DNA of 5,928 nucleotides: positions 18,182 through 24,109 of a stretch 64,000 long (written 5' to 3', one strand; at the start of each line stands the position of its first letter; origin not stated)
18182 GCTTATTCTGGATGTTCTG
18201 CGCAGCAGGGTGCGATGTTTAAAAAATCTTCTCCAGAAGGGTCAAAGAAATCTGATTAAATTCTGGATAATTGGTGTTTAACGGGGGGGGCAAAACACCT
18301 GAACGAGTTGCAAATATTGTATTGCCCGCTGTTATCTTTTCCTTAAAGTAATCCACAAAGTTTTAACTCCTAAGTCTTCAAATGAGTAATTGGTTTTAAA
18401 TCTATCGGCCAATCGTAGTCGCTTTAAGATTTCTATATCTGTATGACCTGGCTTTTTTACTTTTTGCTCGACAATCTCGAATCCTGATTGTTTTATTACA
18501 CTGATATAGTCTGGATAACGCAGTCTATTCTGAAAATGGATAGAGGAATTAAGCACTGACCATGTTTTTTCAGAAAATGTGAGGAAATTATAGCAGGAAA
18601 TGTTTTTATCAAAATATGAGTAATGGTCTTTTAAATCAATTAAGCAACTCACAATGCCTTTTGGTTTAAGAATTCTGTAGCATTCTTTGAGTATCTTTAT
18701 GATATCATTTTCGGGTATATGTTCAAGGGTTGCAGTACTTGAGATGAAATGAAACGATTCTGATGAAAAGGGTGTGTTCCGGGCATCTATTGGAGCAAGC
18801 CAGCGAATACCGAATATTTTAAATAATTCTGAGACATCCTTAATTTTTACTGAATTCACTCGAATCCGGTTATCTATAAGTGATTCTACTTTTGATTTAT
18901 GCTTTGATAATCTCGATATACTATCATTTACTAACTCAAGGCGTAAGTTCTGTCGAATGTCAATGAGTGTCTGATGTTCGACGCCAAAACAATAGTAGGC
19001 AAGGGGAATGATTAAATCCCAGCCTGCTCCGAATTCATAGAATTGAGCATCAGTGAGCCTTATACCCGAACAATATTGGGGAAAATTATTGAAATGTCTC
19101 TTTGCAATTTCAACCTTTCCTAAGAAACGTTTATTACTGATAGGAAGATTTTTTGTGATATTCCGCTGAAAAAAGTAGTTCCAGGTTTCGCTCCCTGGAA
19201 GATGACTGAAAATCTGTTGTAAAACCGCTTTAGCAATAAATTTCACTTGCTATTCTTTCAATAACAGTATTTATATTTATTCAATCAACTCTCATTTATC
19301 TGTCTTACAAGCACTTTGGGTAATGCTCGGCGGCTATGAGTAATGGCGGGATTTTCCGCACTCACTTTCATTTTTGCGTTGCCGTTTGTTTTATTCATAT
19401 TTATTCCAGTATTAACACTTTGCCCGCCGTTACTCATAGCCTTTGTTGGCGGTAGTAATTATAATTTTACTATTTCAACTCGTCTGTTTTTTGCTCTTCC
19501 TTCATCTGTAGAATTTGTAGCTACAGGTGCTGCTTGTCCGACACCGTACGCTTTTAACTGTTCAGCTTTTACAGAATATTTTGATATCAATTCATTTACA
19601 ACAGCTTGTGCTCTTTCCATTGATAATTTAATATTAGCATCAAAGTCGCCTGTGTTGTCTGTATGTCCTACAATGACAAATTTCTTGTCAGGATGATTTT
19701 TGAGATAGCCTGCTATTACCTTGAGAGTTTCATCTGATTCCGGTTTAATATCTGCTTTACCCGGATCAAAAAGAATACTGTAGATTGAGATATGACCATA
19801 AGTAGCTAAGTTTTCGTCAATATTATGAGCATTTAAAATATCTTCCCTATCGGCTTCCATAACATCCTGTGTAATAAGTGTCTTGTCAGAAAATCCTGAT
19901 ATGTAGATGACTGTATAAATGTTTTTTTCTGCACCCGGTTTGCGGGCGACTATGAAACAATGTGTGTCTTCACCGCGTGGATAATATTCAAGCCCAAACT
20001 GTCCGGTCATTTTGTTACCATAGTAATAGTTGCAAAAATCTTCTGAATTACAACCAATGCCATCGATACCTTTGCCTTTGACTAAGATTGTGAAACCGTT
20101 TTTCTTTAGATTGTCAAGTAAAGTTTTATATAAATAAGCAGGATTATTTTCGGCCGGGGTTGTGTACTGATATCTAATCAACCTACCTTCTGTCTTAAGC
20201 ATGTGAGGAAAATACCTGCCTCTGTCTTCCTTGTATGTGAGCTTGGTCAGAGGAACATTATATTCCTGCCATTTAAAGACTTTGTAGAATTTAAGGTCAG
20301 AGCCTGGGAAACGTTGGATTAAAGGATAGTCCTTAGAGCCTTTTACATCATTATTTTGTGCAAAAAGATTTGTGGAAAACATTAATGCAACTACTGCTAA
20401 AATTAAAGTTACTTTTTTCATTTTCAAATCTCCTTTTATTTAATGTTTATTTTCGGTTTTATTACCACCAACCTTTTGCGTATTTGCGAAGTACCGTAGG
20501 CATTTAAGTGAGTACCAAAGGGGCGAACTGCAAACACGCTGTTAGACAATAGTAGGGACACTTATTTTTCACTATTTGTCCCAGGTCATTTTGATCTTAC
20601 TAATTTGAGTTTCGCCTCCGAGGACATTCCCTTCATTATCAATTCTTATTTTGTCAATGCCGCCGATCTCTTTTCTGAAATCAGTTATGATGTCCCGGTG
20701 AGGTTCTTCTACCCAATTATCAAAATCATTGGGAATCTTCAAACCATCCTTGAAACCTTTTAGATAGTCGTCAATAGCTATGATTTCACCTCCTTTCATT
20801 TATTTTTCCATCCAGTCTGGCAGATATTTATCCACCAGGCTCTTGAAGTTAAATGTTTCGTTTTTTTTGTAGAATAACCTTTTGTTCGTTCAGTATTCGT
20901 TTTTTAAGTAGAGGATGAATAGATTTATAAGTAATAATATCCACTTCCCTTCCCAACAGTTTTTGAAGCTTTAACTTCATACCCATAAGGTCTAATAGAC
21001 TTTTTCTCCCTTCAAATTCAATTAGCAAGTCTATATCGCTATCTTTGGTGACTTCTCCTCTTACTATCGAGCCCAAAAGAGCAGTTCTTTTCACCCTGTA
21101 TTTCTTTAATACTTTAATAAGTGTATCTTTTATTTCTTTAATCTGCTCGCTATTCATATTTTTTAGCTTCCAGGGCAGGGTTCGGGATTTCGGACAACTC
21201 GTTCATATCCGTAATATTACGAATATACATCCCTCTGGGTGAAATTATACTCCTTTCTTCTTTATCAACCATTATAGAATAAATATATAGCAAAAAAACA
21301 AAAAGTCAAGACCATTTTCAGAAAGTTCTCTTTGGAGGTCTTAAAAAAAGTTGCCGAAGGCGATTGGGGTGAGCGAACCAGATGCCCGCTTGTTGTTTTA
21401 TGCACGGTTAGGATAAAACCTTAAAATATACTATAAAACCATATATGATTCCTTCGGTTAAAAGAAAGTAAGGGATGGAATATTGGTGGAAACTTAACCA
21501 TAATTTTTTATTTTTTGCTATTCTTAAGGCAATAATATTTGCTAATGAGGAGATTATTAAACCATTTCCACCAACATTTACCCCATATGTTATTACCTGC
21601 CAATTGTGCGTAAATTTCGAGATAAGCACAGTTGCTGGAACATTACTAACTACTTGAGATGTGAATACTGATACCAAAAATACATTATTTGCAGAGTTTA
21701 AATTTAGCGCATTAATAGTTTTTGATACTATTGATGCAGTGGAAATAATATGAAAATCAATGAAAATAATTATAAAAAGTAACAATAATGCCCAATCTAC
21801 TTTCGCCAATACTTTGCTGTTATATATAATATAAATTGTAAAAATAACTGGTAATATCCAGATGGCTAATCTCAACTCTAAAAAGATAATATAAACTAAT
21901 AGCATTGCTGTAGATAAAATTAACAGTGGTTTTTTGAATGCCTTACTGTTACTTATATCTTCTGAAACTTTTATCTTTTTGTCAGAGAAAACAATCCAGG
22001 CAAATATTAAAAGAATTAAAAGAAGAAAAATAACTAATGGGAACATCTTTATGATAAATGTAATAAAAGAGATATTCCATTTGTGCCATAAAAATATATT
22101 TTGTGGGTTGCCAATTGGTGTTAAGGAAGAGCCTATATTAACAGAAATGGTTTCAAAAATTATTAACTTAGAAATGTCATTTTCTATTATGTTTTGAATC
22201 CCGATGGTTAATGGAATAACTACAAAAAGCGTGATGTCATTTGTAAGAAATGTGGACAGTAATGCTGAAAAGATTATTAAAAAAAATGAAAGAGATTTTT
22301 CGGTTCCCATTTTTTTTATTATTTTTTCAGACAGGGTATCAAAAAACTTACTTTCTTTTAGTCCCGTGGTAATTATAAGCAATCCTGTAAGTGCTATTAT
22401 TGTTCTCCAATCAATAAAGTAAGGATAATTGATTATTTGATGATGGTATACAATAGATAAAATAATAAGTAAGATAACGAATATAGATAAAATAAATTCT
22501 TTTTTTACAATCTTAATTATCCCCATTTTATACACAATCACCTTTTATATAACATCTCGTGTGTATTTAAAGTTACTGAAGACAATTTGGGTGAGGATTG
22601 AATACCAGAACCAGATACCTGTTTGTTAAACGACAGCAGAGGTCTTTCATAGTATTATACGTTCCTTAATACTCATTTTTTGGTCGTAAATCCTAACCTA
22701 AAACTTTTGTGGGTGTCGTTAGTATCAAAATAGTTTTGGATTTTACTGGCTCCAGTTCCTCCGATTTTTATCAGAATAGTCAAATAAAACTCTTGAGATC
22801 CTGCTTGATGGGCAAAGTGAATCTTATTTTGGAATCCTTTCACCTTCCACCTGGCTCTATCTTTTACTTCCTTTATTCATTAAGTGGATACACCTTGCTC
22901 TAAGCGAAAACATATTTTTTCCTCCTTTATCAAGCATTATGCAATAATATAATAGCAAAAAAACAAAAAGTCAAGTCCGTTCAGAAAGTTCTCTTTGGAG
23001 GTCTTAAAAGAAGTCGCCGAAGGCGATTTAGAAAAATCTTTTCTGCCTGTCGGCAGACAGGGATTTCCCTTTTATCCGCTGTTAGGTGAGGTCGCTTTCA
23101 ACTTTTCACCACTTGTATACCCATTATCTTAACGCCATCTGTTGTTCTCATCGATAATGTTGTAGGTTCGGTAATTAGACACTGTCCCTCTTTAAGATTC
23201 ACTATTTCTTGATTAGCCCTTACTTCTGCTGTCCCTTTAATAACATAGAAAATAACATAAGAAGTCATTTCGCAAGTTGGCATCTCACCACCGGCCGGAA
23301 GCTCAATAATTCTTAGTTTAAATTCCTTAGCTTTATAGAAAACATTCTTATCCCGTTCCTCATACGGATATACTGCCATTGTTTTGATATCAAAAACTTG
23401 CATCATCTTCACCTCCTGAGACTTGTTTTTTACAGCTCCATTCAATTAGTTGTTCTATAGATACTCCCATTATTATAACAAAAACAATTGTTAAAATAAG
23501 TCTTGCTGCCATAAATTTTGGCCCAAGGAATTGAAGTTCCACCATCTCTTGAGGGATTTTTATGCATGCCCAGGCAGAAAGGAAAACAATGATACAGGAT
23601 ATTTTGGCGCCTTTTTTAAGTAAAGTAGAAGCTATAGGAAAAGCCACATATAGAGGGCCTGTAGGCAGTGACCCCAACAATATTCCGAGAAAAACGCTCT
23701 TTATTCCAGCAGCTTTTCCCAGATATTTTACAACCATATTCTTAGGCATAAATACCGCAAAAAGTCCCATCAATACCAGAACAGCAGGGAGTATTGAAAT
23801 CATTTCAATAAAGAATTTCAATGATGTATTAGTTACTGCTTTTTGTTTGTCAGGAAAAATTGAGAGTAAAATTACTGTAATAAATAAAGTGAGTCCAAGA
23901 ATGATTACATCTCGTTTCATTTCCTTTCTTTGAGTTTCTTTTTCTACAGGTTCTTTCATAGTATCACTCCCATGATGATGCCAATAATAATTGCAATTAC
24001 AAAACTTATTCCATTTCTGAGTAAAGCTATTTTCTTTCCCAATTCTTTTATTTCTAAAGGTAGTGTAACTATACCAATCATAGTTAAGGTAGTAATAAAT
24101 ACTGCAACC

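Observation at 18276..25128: Six unrelated, co-oriented gene modules separated by structured junctions: an integron/CALIN-like cassette array?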

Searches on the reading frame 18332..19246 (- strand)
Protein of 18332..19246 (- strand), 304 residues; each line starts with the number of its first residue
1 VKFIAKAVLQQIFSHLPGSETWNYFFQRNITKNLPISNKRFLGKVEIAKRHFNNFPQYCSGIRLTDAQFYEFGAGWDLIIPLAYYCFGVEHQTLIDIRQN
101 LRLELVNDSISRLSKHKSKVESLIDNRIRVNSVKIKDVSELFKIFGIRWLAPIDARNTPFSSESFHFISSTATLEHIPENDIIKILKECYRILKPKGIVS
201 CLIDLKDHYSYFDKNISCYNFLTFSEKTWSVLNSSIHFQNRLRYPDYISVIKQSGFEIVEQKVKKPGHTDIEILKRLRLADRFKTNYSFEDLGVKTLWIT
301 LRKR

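Call 6: search_protein_families(library=pfam, proteins=[window:18332-19246:-], max_evalue=0.01)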
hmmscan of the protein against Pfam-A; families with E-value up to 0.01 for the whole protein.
window:18332-19246:- (304 aa): 5 families
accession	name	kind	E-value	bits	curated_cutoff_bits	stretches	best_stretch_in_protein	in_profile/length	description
PF08241.18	Methyltransf_11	-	7.1e-09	36.6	21.2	1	153-200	49-94/95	Methyltransferase domain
PF13649.12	Methyltransf_25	-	9.6e-08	33.1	27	1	154-197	54-97/97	Methyltransferase domain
PF13489.12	Methyltransf_23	-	1.7e-05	25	27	1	157-259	74-162/164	Methyltransferase domain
PF01209.24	Ubie_methyltran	-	7.2e-05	22.7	20.1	1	129-221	86-171/233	ubiE/COQ5 methyltransferase family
PF08242.18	Methyltransf_12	-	0.0031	18.7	30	1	157-198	60-97/98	Methyltransferase domain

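Call 94: search_protein_families(library=padloc, proteins=[window:18332-19246:-], max_evalue=0.001)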
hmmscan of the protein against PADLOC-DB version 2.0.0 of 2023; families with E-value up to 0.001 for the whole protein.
window:18332-19246:- (304 aa): 1 family
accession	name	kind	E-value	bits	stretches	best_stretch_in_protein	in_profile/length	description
PDLC04134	mad2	-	0.00032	17.6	1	154-207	347-400/492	mads_2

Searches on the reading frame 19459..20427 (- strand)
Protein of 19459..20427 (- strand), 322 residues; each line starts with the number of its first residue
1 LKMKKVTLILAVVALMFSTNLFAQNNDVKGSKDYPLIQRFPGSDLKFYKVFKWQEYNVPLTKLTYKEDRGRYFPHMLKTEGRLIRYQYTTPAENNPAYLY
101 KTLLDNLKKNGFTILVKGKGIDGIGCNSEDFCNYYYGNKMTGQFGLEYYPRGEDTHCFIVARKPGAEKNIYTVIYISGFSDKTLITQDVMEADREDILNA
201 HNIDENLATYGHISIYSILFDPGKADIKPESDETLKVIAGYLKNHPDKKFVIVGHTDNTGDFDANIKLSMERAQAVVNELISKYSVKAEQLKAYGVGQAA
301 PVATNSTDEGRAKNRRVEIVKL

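Call 6: search_protein_families(library=pfam, proteins=[window:19459-20427:-], max_evalue=0.01)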
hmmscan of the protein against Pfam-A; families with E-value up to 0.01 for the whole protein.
window:19459-20427:- (322 aa): 3 families
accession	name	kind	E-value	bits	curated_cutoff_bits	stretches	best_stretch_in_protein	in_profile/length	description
PF00691.25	OmpA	-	2.4e-22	79.6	27.2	1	219-315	1-98/98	OmpA family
PF05359.17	DUF748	-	0.001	17.7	50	1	217-272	880-935/1037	Domain of Unknown Function (DUF748)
PF16234.10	DUF4892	-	0.0038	17.2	28.8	1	27-140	1-111/183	Domain of unknown function (DUF4892)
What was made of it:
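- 19459..20427 (-): OmpA-domain protein cassette. Pfam PF00691, E=2.4e-22 (call 6).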

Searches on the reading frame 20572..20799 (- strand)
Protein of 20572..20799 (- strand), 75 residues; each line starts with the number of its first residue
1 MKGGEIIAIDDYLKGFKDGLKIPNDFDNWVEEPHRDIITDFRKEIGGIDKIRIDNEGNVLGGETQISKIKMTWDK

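Call 6: search_protein_families(library=pfam, proteins=[window:20572-20799:-], max_evalue=0.01)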
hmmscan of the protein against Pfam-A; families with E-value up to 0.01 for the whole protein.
window:20572-20799:- (75 aa): 0 families

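Call 42: search_protein_families(library=pfam, proteins=[window:20572-20799:-], max_evalue=1)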
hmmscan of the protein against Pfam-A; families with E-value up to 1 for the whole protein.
window:20572-20799:- (75 aa): 2 families
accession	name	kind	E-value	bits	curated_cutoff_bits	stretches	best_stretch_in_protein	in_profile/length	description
PF06810.17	Phage_scaffold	-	0.21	12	35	0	48-72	118-144/170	Phage capsid assembly scaffolding protein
PF01348.27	Intron_maturas2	-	0.22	11.9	20.8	1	19-48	28-57/140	Type II intron maturase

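Call 94: search_protein_families(library=padloc, proteins=[window:20572-20799:-], max_evalue=0.001)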
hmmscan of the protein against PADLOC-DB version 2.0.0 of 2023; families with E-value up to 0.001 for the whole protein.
window:20572-20799:- (75 aa): 0 families

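Call 100: find_homologous_proteins(query=window:20572-20799:-, max_evalue=0.001)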
Query window:20572-20799:- (75 aa): 5 proteins with E <= 0.001 among 5 candidates.
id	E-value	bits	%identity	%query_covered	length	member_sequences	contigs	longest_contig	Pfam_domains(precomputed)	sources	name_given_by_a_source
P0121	2.9e-43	163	100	100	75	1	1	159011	-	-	-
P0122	1.8e-34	135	88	99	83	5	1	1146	-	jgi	-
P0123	1.6e-27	113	75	92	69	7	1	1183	-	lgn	-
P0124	7.1e-24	101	69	93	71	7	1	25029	-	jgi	-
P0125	5.8e-21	92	66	89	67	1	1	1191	-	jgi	jgi:hypothetical protein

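Call 101: find_encoding_contigs(protein=P0124, flank=6000, max_places=3)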
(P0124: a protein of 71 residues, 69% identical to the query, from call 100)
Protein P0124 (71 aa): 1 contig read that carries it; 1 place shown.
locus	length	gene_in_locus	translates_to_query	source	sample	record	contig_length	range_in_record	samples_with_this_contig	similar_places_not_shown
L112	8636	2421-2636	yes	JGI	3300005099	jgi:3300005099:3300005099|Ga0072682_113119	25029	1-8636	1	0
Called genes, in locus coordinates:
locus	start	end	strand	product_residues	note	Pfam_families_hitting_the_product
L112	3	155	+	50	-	?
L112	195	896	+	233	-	PF08713:DNA_alkylation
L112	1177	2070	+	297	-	PF13749:HATPase_c_4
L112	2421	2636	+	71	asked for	-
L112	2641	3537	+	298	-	PF04055:Radical_SAM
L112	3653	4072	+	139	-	PF01980:TrmO_N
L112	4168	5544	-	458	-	PF00515:TPR_1 (faint), PF07719:TPR_2 (faint), PF13414:TPR_11 (weak), PF00534:Glycos_transf_1, PF13692:Glyco_trans_1_4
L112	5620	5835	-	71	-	-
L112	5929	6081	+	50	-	PF00872:Transposase_mut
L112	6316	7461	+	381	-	PF04464:Glyphos_transf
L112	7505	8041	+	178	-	PF00583:Acetyltransf_1, PF13508:Acetyltransf_7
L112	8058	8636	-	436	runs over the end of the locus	PF03446:NAD_binding_2, PF03721:UDPG_MGDP_dh_N, PF00984:UDPG_MGDP_dh, PF03720:UDPG_MGDP_dh_C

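Call 102: find_encoding_contigs(protein=P0122, flank=3000, max_places=3)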
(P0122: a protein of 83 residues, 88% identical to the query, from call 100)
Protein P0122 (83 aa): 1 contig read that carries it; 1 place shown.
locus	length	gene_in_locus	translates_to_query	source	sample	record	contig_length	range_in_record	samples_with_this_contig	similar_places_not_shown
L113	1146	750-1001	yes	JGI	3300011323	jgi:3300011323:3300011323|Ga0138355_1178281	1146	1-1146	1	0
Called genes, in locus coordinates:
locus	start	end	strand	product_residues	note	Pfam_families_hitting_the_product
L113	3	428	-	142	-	?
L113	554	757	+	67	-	-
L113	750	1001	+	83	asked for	-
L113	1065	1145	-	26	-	?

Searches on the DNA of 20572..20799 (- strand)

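Call 103: search_with_rna_model(model_id=R1, sources=[L112, L113, L021], filters=off, max_evalue=1, show_alignments=4)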
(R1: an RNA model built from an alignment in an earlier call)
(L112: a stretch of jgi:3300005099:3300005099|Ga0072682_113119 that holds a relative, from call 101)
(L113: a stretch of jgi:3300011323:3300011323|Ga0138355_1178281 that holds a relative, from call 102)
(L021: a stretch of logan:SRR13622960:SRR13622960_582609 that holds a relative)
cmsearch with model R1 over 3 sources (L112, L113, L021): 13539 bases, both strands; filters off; matches with E-value up to 1: 2.
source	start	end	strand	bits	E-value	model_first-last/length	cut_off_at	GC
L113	1026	1116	+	67.6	5.1e-13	1-73/73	no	0.48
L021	2538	2599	-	13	0.49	1-73/73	no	0.47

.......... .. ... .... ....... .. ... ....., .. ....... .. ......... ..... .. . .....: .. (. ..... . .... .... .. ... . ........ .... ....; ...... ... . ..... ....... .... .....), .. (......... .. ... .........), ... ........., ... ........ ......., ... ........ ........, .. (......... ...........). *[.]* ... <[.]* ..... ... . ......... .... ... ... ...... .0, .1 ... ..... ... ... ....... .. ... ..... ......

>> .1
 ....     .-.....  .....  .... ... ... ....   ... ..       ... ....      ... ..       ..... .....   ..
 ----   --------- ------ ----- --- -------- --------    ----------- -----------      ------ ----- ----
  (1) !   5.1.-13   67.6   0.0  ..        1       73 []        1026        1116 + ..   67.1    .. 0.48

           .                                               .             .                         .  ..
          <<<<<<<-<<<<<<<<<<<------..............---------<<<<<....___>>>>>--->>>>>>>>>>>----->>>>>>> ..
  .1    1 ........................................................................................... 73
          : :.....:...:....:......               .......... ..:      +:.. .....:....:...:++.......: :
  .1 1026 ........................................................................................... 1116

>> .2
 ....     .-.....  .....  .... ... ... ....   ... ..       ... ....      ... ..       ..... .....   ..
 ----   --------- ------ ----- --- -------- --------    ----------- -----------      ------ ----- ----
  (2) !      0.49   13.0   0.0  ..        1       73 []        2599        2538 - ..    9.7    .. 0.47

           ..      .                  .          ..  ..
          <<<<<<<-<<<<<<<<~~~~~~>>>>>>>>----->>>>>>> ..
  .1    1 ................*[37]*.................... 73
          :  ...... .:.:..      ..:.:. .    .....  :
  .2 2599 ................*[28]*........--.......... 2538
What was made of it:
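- A homologue of the 75-aa gene (88% aa identity) in another metagenome is followed by an intact family attC, 67.6 bits (calls 100, 103).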

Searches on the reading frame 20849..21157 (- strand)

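Call 6: search_protein_families(library=pfam, proteins=[window:20849-21157:-], max_evalue=0.01)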
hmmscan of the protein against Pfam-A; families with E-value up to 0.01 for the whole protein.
window:20849-21157:- (102 aa): 3 families
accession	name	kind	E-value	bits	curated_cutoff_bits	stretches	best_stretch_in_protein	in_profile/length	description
PF01909.29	NTP_transf_2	-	3.1e-18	66.4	21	1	13-92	4-90/93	Nucleotidyltransferase domain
PF18765.7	Polbeta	-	2.2e-16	60.2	26.9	1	12-100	2-92/93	Polymerase beta, Nucleotidyltransferase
PF22600.2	MTPAP-like_central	-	0.00015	22.3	27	1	5-67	25-83/139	Poly(A) RNA polymerase, mitochondrial-like, central palm domain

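Call 94: search_protein_families(library=padloc, proteins=[window:20849-21157:-], max_evalue=0.001)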
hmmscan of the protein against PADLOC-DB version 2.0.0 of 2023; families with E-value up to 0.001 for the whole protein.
window:20849-21157:- (102 aa): 7 families
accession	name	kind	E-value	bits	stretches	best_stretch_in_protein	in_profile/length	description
PDLC04904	PDC-S09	-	3.2e-27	92.8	1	3-93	6-96/104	-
PDLC04902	PDC-S09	-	4.9e-25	85.7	1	5-94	4-94/97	-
PDLC04906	PDC-S09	-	4.9e-24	82.6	1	3-93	4-96/98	-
PDLC04905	PDC-S09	-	2.5e-17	61.1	1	4-95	3-98/101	-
PDLC04903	PDC-S09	-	3.2e-07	28.6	1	3-66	4-70/108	-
PDLC04368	PDC-M05A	-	9.4e-07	26.9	1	13-79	96-163/201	-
PDLC04907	PDC-S09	-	4.2e-06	24.9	1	8-65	13-68/114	-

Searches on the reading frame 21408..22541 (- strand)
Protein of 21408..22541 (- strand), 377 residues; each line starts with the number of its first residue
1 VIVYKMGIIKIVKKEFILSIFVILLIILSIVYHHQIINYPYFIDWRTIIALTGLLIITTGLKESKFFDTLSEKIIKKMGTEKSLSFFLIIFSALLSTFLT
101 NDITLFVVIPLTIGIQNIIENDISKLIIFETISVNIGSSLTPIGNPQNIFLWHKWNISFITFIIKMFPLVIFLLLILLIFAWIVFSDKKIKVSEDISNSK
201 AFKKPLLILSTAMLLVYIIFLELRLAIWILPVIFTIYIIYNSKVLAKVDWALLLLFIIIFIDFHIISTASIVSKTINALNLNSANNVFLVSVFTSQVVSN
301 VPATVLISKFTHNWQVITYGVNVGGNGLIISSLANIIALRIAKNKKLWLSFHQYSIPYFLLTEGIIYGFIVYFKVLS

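Call 6: search_protein_families(library=pfam, proteins=[window:21408-22541:-], max_evalue=0.01)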
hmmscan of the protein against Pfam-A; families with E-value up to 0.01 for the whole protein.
window:21408-22541:- (377 aa): 1 family
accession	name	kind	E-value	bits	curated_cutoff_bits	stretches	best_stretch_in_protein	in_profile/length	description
PF03600.22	CitMHS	-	1.7e-37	129.7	31.9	1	20-308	11-311/336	Citrate transporter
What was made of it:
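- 21408..22541 (-): CitMHS/ArsB-NhaD-type permease cassette. Pfam PF03600, E=1.7e-37 (call 6).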

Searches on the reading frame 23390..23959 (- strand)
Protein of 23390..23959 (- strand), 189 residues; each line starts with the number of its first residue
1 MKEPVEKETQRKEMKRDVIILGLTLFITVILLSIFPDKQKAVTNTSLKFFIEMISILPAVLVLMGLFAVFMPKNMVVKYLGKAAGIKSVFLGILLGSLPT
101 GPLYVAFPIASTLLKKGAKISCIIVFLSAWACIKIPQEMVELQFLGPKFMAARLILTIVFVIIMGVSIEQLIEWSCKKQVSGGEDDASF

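Call 6: search_protein_families(library=pfam, proteins=[window:23390-23959:-], max_evalue=0.01)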
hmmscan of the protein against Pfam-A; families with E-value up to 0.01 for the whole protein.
window:23390-23959:- (189 aa): 1 family
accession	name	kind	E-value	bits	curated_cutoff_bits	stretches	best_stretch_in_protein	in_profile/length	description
PF03773.19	ArsP_1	-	1.1e-14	54.7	32.3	1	47-182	10-145/294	Predicted permease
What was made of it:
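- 23098..24438 (-): Cassette with two ArsP_1 half-permeases and a cupin. Pfam (call 6).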
